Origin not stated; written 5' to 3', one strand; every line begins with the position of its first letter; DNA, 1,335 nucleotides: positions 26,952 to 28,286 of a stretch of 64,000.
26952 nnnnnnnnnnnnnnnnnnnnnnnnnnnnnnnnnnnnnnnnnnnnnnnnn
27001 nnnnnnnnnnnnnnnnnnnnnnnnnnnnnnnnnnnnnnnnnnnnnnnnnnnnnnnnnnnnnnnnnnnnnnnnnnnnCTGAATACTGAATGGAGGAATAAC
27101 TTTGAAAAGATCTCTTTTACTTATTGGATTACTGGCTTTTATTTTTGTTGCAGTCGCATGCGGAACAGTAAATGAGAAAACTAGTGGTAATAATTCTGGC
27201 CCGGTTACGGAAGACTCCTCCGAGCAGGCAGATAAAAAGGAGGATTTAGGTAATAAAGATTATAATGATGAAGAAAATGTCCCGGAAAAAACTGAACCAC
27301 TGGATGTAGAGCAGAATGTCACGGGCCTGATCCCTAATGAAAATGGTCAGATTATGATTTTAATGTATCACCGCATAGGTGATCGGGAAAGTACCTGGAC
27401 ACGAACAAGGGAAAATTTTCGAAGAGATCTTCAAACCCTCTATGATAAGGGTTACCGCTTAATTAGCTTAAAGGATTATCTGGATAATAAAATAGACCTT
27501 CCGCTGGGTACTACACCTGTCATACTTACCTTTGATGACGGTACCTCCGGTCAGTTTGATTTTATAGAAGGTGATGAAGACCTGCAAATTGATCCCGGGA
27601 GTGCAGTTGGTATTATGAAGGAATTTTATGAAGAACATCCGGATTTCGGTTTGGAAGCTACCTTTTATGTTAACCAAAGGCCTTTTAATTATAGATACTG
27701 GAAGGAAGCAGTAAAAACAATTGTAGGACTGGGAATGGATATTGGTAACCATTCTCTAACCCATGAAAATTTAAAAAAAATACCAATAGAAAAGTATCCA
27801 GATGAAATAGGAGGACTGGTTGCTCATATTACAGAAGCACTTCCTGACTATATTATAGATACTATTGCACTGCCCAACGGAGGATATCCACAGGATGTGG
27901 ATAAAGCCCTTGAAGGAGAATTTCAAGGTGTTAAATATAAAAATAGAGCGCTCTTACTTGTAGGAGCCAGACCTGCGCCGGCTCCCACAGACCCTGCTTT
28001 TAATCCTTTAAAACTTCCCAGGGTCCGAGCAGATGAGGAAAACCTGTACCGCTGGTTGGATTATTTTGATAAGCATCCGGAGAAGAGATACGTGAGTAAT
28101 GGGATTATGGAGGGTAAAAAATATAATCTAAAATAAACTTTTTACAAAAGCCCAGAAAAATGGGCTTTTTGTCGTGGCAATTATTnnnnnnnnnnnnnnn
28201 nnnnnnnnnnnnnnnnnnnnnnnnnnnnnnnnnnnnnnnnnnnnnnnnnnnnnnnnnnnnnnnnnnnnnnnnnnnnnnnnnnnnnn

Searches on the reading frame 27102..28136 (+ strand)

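Call 8: search_protein_families(library=pfam, proteins=[window:27102-28136:+], max_evalue=0.001)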
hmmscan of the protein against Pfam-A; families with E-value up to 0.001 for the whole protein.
window:27102-28136:+ (344 aa): 1 family
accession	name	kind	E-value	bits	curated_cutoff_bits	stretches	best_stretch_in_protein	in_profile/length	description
PF01522.26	Polysacc_deac_1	-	2.4e-11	44.1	23.1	1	139-270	8-116/124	Polysaccharide deacetylase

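Call 33: search_protein_families(library=ncbifam, proteins=[window:27102-28136:+], max_evalue=0.01)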
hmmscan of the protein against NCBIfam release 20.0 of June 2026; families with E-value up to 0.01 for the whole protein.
window:27102-28136:+ (344 aa): 7 families
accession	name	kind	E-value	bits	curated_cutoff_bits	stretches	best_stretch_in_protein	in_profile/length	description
TIGR02764.1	spore_ybaN_pdaB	equivalog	1.7e-06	27.9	237.4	1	184-279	33-126/191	polysaccharide deacetylase family sporulation protein PdaB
TIGR03938.2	deacetyl_PgaB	equivalog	2.8e-06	25.9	321.9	1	84-151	3-77/621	poly-beta-1,6-N-acetyl-D-glucosamine N-deacetylase PgaB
NF045821.1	PgAcgDacpgdA1_Bac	equivalog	3.5e-05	22.8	400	1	163-251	94-179/282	peptidoglycan-N-acetylglucosamine deacetylase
TIGR02873.1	spore_ylxY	hypoth_equivalog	0.00071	18.9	391.5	1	183-266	111-191/268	probable sporulation protein, polysaccharide deacetylase family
TIGR02884.1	spore_pdaA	equivalog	0.0052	16.5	298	0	184-246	64-124/224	delta-lactam-biosynthetic de-N-acetylase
TIGR04243.1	nodulat_NodB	equivalog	0.0057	16.2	240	0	201-267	44-110/197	chitooligosaccharide deacetylase NodB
NF011177.0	PRK14582.1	equivalog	0.0072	14.6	923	1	78-150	43-119/671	poly-beta-1,6-N-acetyl-D-glucosamine N-deacetylase PgaB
